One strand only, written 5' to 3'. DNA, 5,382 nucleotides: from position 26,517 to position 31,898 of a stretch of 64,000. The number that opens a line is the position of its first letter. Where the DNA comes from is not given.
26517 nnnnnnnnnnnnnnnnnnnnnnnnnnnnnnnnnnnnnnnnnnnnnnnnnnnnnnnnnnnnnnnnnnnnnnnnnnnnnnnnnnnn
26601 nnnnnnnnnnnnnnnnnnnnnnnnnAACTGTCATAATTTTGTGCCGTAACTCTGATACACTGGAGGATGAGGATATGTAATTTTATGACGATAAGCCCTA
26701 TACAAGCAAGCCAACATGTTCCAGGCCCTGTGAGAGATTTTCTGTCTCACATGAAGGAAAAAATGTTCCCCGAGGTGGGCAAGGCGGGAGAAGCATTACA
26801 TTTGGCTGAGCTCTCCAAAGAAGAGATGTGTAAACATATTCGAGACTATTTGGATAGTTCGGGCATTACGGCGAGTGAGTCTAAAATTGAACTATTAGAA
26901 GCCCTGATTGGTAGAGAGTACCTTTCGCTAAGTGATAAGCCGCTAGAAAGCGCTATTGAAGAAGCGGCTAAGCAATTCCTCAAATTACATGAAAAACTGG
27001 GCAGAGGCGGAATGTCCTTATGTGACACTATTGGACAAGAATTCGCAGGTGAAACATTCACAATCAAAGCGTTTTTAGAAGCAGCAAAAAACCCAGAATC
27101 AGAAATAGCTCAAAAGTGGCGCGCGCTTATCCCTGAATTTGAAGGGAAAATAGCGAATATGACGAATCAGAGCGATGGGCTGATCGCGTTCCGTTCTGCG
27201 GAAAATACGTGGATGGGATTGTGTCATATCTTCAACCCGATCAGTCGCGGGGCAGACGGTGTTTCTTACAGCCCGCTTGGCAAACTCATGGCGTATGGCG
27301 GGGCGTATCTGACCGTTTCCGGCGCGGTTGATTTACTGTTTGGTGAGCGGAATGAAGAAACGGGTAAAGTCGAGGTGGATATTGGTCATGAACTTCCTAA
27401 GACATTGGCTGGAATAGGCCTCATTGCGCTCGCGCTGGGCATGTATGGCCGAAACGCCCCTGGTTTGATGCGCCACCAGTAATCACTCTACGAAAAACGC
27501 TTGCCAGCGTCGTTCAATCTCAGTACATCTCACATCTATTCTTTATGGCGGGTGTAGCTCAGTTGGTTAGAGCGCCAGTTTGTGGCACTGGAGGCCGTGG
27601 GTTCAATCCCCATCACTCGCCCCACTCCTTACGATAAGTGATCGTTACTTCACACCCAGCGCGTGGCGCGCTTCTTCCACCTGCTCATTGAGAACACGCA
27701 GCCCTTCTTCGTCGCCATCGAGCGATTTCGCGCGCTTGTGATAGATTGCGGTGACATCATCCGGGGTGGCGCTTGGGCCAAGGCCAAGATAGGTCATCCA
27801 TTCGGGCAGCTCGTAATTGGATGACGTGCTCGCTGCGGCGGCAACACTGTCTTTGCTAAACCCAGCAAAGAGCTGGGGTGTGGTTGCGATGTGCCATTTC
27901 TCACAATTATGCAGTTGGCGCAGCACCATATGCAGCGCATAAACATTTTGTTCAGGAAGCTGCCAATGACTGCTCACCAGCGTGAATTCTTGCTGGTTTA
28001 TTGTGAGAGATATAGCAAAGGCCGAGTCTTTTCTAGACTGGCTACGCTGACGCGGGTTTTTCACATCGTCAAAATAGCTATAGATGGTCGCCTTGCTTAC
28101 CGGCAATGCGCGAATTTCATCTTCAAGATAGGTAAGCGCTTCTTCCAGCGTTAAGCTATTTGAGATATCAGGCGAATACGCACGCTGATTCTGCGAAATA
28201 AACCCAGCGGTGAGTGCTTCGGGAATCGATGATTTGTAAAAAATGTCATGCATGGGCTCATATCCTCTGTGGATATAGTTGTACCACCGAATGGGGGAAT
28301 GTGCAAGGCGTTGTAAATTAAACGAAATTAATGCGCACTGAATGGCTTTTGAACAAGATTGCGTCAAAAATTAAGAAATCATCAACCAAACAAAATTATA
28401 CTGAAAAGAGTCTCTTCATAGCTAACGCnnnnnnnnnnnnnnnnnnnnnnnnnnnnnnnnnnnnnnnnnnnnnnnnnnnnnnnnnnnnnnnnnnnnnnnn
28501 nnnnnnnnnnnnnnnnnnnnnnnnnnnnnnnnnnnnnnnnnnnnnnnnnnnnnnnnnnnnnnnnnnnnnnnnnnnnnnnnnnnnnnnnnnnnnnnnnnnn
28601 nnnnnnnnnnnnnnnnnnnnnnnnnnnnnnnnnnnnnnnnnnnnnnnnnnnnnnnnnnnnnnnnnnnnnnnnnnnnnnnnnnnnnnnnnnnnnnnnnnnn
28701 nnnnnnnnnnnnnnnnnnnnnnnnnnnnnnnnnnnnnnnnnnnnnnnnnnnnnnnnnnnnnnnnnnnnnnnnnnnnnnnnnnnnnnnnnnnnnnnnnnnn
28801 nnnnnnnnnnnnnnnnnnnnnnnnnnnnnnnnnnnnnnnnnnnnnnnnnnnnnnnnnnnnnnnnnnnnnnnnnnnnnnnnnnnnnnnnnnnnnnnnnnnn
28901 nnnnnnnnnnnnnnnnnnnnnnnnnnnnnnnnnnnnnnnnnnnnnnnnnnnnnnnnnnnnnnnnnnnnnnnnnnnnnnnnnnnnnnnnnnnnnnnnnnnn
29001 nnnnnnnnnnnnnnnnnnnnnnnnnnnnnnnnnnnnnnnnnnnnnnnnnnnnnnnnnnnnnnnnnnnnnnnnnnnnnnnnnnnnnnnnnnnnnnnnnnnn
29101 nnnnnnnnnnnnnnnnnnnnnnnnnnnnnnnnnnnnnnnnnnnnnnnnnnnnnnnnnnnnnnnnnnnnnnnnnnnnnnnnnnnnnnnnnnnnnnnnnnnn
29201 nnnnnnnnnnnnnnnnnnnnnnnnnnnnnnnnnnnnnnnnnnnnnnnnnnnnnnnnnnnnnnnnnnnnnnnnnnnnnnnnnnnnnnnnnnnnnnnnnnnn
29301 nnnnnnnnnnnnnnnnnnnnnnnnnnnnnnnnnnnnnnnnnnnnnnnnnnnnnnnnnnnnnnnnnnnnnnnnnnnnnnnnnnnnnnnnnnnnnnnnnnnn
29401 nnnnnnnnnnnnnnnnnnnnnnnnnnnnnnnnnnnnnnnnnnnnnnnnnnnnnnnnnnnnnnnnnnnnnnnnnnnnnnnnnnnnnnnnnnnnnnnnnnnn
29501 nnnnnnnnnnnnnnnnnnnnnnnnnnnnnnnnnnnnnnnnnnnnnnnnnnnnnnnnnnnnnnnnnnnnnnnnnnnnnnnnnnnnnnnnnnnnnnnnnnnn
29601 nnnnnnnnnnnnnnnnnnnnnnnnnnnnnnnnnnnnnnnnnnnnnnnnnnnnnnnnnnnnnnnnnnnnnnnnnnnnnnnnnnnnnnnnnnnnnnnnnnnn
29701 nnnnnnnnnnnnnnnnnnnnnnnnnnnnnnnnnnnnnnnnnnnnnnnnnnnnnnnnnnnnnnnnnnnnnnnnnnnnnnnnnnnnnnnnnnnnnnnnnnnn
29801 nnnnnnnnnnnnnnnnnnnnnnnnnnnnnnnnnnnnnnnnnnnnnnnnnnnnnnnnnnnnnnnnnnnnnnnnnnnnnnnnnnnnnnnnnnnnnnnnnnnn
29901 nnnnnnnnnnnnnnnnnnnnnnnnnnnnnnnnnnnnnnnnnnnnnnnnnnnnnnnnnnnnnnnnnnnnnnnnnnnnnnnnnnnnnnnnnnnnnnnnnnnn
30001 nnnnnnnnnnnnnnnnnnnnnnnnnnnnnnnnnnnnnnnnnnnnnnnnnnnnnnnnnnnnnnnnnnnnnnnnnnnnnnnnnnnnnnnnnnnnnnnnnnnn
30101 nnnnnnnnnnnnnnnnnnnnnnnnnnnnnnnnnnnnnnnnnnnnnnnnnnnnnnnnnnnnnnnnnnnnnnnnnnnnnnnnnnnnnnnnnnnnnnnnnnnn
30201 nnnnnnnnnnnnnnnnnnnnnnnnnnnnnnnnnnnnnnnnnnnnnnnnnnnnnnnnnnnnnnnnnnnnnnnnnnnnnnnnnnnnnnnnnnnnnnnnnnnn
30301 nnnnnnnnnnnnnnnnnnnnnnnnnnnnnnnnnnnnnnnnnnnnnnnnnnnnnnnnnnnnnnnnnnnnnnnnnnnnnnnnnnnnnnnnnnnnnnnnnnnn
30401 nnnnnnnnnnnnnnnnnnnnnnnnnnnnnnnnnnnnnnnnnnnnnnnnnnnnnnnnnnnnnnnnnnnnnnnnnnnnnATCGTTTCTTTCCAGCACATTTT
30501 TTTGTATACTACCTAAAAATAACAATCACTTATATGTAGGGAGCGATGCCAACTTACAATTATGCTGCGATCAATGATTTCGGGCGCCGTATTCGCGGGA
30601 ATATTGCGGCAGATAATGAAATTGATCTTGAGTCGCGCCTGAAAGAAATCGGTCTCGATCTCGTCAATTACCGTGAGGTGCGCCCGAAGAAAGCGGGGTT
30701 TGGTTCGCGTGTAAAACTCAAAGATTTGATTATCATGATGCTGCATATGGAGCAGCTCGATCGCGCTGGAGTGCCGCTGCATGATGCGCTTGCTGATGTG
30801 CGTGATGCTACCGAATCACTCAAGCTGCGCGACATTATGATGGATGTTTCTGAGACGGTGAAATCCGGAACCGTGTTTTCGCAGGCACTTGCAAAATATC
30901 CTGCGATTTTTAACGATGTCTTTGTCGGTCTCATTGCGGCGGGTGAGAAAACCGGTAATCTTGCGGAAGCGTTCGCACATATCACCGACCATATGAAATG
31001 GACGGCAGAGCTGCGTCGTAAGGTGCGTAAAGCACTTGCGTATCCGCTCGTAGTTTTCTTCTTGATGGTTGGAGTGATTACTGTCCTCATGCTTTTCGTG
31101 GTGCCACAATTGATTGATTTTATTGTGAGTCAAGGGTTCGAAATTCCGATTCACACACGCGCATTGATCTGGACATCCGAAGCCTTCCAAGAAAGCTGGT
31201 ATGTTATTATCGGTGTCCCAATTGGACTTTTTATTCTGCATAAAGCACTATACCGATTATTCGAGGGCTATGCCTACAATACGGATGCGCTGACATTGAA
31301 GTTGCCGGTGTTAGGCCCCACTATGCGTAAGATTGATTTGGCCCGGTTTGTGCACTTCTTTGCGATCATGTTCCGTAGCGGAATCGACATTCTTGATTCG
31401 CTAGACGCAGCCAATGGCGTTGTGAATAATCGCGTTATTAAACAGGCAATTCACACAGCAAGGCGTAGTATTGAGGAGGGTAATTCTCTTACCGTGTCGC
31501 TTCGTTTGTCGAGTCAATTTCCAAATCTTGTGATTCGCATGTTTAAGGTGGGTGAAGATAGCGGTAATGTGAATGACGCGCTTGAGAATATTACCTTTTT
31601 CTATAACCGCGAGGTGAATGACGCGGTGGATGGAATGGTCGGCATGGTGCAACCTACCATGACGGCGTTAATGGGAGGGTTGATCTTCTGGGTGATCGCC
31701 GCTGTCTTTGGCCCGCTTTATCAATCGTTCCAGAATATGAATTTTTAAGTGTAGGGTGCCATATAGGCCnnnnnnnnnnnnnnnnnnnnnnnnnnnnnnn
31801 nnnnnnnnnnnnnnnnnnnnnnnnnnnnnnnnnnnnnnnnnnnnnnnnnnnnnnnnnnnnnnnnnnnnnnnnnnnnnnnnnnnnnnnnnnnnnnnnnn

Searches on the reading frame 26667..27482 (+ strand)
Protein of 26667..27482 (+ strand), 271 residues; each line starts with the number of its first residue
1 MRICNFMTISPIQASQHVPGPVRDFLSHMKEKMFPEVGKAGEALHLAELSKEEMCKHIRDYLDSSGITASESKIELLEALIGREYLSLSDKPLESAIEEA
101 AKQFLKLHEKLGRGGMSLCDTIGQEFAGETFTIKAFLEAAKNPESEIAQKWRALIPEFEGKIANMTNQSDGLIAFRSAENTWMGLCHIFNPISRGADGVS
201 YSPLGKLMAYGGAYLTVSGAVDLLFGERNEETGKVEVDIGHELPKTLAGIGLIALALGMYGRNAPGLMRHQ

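Call 9: search_protein_families(library=pfam, proteins=[window:26667-27482:+])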
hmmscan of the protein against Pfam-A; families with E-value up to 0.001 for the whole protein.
window:26667-27482:+ (271 aa): 0 families

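Call 10: search_protein_families(library=ncbifam, proteins=[window:26667-27482:+])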
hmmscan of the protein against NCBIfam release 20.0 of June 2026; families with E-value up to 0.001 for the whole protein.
window:26667-27482:+ (271 aa): 0 families

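Call 66: predict_structure(protein=window:26685-27482:+)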
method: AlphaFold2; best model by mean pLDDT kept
length: 265 residues; sequences in the alignment: 1
mean_pLDDT: 40.1   pTM: 0.32
mean pLDDT of the five models: 40.1, 37.6, 36.7, 36.6, 34.1
residues with pLDDT >= 90: 0; 70-90: 5; 50-70: 39; < 50: 221
segments of 3 or more residues with pLDDT < 50: 1-42, 69-71, 77-83, 98-137, 148-265
pLDDT, mean of each block of 10 residues (from residue 1): 29 38 37 37 64 66 49 49 51 52 38 36 38 45 48 40 30 30 31 32 36 32 37 34 35 33 30
secondary structure, 60 per line:
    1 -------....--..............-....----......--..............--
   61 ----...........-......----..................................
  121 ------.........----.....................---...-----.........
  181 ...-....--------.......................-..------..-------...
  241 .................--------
elements in order: H8-11 H14-27 H29-32 H37-42 H45-58 H65-75 H77-82 H87-120 H127-135 H140-160 H172-183 H185-188 H197-219 H238-257

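Call 99: search_protein_families(library=phrogs, max_evalue=0.01, proteins=[window:26685-27482:+])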
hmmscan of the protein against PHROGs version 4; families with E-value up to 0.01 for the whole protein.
window:26685-27482:+ (265 aa): 0 families

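Call 100: search_protein_families(library=padloc, max_evalue=0.01, proteins=[window:26685-27482:+])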
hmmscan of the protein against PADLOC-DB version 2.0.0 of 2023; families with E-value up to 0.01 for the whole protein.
window:26685-27482:+ (265 aa): 0 families

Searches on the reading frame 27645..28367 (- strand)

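Call 17: search_protein_families(library=pfam, proteins=[window:27645-28367:-])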
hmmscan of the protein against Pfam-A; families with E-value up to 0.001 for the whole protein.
window:27645-28367:- (240 aa): 0 families

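Call 99: search_protein_families(library=phrogs, max_evalue=0.01, proteins=[window:27645-28367:-])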
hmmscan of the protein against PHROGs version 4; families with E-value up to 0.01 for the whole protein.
window:27645-28367:- (240 aa): 1 family
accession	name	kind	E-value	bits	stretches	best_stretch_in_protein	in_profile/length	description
phrog_9210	-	unknown function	5.1e-15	56.6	1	69-237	29-199/204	-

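Call 100: search_protein_families(library=padloc, max_evalue=0.01, proteins=[window:27645-28367:-])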
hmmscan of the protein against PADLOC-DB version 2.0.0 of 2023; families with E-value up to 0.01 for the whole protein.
window:27645-28367:- (240 aa): 0 families

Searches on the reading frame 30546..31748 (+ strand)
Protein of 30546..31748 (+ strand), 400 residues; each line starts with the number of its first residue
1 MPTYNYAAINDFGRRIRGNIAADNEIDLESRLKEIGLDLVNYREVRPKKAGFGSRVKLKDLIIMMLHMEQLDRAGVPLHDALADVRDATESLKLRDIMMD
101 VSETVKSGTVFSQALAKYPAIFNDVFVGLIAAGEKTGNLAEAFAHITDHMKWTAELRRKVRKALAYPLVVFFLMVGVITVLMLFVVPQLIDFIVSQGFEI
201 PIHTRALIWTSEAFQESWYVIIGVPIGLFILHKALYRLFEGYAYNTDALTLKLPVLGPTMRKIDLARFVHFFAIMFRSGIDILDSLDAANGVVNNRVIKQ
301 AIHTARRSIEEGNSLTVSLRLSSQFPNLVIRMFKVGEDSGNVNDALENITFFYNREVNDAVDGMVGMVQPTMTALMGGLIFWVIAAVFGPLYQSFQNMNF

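Call 17: search_protein_families(library=pfam, proteins=[window:30546-31748:+])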
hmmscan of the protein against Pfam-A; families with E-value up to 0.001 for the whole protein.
window:30546-31748:+ (400 aa): 1 family
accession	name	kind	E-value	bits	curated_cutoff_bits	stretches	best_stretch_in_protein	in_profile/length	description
PF00482.28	T2SSF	-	3e-51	173.1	25.2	2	73-187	10-125/125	Type II secretion system (T2SS), protein F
